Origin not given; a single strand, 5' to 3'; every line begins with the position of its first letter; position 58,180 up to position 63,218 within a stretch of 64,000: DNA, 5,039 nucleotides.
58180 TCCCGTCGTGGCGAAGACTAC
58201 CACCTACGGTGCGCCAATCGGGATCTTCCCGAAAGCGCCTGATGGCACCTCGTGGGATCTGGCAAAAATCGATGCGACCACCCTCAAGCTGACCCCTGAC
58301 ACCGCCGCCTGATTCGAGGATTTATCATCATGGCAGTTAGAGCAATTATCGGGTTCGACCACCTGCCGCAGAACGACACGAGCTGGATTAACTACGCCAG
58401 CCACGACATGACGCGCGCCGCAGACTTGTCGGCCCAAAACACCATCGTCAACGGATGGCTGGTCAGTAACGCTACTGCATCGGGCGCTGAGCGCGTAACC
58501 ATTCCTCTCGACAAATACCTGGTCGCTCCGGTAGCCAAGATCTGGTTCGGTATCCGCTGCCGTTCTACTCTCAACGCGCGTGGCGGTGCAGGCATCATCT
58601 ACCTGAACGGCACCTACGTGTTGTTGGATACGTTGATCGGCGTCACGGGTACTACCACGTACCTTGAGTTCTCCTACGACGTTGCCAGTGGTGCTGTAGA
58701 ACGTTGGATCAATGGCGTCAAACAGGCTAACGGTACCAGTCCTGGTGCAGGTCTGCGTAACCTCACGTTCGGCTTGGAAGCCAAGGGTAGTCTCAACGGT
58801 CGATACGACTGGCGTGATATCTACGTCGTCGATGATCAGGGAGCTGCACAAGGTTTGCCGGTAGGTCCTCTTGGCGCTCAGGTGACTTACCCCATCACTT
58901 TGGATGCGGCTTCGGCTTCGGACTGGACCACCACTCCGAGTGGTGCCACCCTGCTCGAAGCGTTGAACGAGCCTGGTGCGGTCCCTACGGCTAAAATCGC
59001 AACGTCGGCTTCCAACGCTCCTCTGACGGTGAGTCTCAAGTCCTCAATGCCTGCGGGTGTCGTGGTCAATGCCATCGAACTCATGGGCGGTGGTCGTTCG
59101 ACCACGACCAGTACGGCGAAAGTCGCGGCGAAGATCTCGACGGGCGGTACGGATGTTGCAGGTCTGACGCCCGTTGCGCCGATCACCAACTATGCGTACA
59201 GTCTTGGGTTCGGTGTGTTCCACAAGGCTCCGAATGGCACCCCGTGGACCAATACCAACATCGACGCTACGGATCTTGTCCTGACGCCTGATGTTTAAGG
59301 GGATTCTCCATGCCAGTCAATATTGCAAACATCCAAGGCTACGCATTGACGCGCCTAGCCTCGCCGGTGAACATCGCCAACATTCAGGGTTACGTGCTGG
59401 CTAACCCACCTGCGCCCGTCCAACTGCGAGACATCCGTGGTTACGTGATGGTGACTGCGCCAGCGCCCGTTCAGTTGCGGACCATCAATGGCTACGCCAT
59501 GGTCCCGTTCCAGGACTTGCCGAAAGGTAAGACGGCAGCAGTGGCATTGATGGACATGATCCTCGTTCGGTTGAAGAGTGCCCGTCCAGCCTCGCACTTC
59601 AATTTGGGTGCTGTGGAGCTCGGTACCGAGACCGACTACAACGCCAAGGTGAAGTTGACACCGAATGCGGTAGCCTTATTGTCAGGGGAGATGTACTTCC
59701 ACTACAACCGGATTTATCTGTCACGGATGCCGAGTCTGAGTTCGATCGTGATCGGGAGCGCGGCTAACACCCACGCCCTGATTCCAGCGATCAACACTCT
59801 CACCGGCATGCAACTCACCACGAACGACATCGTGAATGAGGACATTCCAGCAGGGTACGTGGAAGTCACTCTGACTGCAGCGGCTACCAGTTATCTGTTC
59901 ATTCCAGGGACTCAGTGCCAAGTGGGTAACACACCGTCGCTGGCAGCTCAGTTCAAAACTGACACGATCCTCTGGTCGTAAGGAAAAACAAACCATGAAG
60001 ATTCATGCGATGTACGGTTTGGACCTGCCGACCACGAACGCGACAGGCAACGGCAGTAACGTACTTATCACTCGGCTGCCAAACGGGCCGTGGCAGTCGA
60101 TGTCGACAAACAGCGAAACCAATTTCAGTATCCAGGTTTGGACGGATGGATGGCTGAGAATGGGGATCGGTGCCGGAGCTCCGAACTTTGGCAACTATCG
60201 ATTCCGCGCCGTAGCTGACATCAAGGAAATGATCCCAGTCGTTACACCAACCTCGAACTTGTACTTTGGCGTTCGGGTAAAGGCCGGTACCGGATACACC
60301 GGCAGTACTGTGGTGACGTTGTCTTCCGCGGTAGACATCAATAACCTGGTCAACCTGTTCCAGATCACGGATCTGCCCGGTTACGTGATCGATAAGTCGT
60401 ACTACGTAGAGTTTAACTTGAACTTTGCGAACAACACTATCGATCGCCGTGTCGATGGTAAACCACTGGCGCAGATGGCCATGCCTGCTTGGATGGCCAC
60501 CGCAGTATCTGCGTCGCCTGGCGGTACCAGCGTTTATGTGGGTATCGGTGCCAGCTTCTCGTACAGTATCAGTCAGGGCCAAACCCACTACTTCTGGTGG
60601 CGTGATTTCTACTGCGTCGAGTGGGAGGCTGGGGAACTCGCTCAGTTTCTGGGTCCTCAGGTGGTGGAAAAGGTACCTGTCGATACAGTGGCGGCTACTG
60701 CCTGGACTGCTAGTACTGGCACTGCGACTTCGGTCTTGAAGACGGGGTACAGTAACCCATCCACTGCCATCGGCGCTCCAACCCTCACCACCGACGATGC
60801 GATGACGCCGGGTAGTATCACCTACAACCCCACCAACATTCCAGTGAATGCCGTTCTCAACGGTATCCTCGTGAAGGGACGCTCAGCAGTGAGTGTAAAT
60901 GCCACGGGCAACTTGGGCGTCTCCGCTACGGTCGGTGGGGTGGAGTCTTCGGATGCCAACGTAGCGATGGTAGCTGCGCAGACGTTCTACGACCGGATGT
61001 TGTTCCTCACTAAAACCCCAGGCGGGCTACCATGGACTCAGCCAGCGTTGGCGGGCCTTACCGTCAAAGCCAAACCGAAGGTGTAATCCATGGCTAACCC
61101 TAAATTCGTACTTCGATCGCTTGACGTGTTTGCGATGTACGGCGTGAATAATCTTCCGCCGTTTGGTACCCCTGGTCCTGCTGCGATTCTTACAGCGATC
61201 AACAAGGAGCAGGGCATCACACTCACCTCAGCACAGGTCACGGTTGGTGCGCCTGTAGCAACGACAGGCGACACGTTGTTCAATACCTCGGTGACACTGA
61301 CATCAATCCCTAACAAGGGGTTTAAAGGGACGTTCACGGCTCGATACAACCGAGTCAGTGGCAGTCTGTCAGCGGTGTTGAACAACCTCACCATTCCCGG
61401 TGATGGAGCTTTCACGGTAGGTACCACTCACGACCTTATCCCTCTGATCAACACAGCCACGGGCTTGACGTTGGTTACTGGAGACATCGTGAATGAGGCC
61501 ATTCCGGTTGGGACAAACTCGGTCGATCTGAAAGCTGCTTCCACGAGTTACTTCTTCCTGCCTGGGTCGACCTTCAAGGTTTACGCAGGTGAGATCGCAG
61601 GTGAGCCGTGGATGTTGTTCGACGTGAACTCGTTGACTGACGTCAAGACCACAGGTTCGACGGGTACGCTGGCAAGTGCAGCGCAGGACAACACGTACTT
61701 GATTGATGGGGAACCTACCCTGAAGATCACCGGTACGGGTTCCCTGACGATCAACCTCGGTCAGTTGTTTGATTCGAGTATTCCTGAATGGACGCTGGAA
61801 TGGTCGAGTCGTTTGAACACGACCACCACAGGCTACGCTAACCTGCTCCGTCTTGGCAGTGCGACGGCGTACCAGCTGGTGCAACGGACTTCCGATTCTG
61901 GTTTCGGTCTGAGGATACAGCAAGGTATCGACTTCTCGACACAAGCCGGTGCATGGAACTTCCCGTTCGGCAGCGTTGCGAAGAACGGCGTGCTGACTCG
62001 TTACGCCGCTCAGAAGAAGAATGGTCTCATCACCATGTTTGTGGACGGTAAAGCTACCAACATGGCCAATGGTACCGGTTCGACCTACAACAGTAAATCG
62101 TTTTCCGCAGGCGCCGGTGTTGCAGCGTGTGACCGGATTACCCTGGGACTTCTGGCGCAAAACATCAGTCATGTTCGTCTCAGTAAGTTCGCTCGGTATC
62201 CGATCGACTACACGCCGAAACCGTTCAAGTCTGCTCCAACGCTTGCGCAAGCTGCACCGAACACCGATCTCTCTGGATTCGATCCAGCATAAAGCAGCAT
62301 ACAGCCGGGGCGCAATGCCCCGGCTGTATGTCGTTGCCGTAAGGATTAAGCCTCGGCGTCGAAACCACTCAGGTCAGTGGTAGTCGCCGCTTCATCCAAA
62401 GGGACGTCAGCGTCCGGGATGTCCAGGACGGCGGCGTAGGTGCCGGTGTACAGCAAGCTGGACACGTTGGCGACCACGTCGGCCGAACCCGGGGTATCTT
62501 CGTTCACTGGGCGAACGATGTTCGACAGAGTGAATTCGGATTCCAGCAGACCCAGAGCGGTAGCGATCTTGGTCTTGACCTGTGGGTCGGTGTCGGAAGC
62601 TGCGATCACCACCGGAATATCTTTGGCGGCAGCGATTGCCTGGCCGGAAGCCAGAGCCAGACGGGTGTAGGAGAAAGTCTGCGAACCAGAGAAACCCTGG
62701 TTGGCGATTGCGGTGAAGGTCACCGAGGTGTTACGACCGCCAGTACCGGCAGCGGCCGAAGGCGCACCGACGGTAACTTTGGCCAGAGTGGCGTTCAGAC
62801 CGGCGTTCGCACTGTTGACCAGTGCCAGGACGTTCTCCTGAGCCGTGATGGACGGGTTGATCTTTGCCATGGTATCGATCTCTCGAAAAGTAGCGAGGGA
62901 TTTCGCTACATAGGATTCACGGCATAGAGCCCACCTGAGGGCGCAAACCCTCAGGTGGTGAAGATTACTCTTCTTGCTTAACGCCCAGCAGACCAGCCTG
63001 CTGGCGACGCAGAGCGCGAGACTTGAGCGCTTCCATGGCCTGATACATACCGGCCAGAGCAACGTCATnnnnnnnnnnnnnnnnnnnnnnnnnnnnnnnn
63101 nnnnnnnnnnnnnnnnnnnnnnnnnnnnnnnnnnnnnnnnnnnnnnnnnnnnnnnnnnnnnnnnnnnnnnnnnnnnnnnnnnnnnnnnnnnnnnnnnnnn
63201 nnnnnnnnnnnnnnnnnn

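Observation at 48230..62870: Sixteen ORFs built on one ~160-aa module, most of them in a 14.6-kb array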

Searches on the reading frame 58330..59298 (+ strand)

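Call 52: search_protein_families(library=pfam, proteins=[window:58330-59298:+], max_evalue=10)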
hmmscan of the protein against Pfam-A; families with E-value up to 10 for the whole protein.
window:58330-59298:+ (322 aa): 1 family
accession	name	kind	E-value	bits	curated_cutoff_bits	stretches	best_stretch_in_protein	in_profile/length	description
PF20627.2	TBX2-3_RD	-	0.085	13.5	20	1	172-207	33-68/107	T-box transcription factor 2/3, repressor domain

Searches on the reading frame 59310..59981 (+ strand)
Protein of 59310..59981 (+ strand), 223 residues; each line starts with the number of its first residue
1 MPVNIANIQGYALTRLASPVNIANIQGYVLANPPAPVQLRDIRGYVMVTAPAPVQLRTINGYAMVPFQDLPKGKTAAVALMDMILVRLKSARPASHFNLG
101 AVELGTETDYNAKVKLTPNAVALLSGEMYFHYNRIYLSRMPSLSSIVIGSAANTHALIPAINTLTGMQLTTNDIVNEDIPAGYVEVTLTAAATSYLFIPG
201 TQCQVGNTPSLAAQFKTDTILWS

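Call 8: search_protein_families(library=pfam, proteins=[window:59310-59981:+], max_evalue=0.1)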
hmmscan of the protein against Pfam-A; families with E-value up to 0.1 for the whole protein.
window:59310-59981:+ (223 aa): 1 family
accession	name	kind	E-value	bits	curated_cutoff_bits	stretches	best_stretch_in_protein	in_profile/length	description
PF25613.1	DUF7941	-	2.2e-13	50.8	27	1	105-219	43-166/276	Family of unknown function (DUF7941)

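Call 9: search_protein_families(library=phrogs, proteins=[window:59310-59981:+], max_evalue=0.01)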
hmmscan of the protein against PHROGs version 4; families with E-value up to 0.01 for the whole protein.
window:59310-59981:+ (223 aa): 6 families
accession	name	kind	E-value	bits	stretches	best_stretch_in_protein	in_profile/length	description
phrog_1037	-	head and packaging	3.8e-16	60.3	1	105-219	45-163/290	virion structural protein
phrog_2935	-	head and packaging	1.7e-11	44.9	1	113-206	56-152/180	virion structural protein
phrog_3589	-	head and packaging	6.2e-07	29.7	1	109-197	45-140/512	virion structural protein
phrog_20090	-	unknown function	1.7e-05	25.1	1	97-202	207-319/354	-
phrog_30606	-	unknown function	0.00038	19.9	1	109-217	43-158/701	-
phrog_19313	-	unknown function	0.0023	17.5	0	148-200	82-136/728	-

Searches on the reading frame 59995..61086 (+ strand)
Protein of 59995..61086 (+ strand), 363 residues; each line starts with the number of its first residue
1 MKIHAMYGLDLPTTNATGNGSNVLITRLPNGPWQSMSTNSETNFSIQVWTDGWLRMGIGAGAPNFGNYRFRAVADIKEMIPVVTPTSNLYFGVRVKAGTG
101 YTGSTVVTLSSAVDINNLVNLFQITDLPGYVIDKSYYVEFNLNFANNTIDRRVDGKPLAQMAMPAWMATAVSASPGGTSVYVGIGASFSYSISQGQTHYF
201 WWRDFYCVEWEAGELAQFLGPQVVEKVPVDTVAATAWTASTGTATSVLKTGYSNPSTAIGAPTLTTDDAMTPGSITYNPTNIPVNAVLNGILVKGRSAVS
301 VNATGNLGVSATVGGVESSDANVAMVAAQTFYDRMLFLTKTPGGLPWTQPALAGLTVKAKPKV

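Call 8: search_protein_families(library=pfam, proteins=[window:59995-61086:+], max_evalue=0.1)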
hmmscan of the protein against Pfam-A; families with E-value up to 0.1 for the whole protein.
window:59995-61086:+ (363 aa): 0 families

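Call 9: search_protein_families(library=phrogs, proteins=[window:59995-61086:+], max_evalue=0.01)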
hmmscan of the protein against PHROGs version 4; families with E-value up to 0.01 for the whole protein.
window:59995-61086:+ (363 aa): 1 family
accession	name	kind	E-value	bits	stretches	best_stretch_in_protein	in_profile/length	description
phrog_2448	-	unknown function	0.008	16.4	0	88-252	64-228/335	-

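Call 52: search_protein_families(library=pfam, proteins=[window:59995-61086:+], max_evalue=10)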
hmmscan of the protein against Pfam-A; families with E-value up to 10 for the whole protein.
window:59995-61086:+ (363 aa): 0 families

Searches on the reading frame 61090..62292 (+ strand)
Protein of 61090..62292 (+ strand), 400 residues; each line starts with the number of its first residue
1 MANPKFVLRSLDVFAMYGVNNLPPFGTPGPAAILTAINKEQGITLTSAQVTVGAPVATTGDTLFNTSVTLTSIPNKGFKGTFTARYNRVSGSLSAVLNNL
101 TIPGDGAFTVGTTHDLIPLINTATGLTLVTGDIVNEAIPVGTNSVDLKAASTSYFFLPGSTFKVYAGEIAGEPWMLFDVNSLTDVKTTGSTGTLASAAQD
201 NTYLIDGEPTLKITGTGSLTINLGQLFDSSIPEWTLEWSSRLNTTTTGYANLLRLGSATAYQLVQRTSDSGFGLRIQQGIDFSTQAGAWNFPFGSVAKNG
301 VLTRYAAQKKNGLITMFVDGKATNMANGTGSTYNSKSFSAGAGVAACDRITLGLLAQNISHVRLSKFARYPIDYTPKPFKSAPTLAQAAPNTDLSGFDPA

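Call 6: search_protein_families(library=phrogs, proteins=[window:61090-62292:+], max_evalue=0.01)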
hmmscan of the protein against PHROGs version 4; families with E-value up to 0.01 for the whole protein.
window:61090-62292:+ (400 aa): 6 families
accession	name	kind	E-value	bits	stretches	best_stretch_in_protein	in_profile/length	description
phrog_1037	-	head and packaging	1.2e-21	78.4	1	31-168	12-152/290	virion structural protein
phrog_2935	-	head and packaging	5.9e-17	62.7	1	24-164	6-151/180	virion structural protein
phrog_3545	-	unknown function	6.5e-13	48.7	1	177-384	758-979/1115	-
phrog_3589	-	head and packaging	6.5e-10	39.5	1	44-156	26-140/512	virion structural protein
phrog_30606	-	unknown function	2.2e-05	24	1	34-156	13-138/701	-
phrog_20090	-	unknown function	8.4e-05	22.8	1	86-162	242-320/354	-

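Call 7: search_protein_families(library=pfam, proteins=[window:61090-62292:+], max_evalue=0.1)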
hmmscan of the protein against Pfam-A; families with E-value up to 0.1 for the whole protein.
window:61090-62292:+ (400 aa): 1 family
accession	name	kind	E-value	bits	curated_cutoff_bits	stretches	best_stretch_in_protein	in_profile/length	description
PF25613.1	DUF7941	-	3.2e-18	66.6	27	1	30-168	9-155/276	Family of unknown function (DUF7941)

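Call 75: search_solved_structures(query=A6, max_evalue=10)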
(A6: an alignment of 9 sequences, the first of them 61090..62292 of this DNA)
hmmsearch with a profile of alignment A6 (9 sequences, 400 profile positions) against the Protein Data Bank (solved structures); distinct sequences matched with E-value up to 10: 3.
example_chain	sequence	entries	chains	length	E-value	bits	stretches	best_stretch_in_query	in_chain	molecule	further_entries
9j1m_L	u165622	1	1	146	0.19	14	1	270-333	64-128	Large ribosomal subunit protein uL15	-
5v7q_L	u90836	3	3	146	0.19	14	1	270-333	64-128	50S ribosomal protein L15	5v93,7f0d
7kgb_L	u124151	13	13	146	0.19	14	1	270-333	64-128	50S ribosomal protein L15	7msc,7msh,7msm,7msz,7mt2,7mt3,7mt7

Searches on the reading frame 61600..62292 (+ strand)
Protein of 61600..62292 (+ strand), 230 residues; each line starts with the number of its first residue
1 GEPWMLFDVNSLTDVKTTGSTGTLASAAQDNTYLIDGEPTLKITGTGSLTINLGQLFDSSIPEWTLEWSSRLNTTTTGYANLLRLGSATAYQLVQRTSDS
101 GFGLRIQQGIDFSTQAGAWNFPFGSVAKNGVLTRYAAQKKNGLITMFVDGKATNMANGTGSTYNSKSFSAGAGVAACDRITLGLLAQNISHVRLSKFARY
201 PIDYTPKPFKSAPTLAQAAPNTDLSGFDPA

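Call 52: search_protein_families(library=pfam, proteins=[window:61600-62292:+], max_evalue=10)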
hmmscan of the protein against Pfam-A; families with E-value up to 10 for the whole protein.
window:61600-62292:+ (230 aa): 1 family
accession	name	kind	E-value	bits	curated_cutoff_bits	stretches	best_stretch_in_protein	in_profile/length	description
PF10263.15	SprT-like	-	0.24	11.7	25.6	1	56-84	12-40/108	SprT-like family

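Call 54: search_solved_structures(query=window:61600-62292:+, max_evalue=10)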
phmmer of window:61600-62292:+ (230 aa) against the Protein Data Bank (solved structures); distinct sequences matched with E-value up to 10: 5.
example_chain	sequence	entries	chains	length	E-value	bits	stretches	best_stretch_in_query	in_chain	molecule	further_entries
1v8j_A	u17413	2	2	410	0.6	13.1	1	113-174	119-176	Kinesin-like protein KIF2C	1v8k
4y05_A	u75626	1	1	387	0.63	13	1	105-174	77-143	Kinesin-like protein KIF2C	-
5xja_A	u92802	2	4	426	0.65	13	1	113-174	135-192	Kinesin-like protein KIF2C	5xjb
8ev8_A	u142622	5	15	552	1.4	11.9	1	70-135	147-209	Cyclic nucleotide-gated cation channel alpha-3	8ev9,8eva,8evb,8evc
3edl_D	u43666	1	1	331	1.6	11.7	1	113-174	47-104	Kinesin-like protein KIF2C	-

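Call 72: find_homologous_proteins(query=window:61600-62292:+, max_evalue=0.001)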
Query window:61600-62292:+ (230 aa): 10 proteins with E <= 0.001 among 1141 candidates.
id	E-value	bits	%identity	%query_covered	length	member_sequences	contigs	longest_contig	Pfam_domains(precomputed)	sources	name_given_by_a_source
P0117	1.3e-146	504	100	100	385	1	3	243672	PF25613.2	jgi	jgi:hypothetical protein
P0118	8.0e-97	341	68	100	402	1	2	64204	PF25613.2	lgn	-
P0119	3.2e-96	339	72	100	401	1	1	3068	PF25613.2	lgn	-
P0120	1.7e-94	334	69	100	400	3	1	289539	PF25613.2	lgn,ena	-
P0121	3.2e-91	323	67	100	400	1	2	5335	PF25613.2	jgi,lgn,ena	-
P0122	1.2e-89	318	65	100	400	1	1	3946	PF25613.2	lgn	-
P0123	9.5e-82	292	62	99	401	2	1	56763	PF25613.2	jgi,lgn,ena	-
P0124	1.7e-71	259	55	99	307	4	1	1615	-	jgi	jgi:hypothetical protein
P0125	5.7e-60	221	63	71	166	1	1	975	-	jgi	jgi:hypothetical protein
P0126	1.3e-37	148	42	90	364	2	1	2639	PF25613.2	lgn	-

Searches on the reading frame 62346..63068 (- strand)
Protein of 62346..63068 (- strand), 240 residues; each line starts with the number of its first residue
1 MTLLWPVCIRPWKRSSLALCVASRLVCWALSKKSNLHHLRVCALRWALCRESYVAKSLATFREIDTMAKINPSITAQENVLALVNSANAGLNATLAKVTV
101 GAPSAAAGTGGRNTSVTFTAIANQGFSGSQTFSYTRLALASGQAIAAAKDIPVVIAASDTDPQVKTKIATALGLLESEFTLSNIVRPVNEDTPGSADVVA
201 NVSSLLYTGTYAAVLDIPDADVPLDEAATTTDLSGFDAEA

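Call 8: search_protein_families(library=pfam, proteins=[window:62346-63068:-], max_evalue=0.1)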
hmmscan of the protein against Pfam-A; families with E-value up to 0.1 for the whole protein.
window:62346-63068:- (240 aa): 3 families
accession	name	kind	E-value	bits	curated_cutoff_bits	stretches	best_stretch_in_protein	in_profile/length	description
PF25613.1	DUF7941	-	1.7e-17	64.2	27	1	75-236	7-170/276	Family of unknown function (DUF7941)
PF17963.7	Big_9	-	0.022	16.1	23.6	1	74-135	11-73/89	Bacterial Ig domain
PF04553.17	Tis11B_N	-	0.025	15.6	22.5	1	60-124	8-65/116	Tis11B like protein, N terminus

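Call 9: search_protein_families(library=phrogs, proteins=[window:62346-63068:-], max_evalue=0.01)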
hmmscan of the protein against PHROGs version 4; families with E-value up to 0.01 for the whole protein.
window:62346-63068:- (240 aa): 4 families
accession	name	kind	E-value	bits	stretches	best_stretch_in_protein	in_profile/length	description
phrog_1037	-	head and packaging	1.9e-18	67.9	1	73-236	7-167/290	virion structural protein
phrog_4862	-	unknown function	3.1e-15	57.7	1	74-236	4-176/177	-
phrog_2935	-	head and packaging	4.6e-11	43.5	1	76-237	11-174/180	virion structural protein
phrog_3589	-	head and packaging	3e-07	30.8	1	82-141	14-75/512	virion structural protein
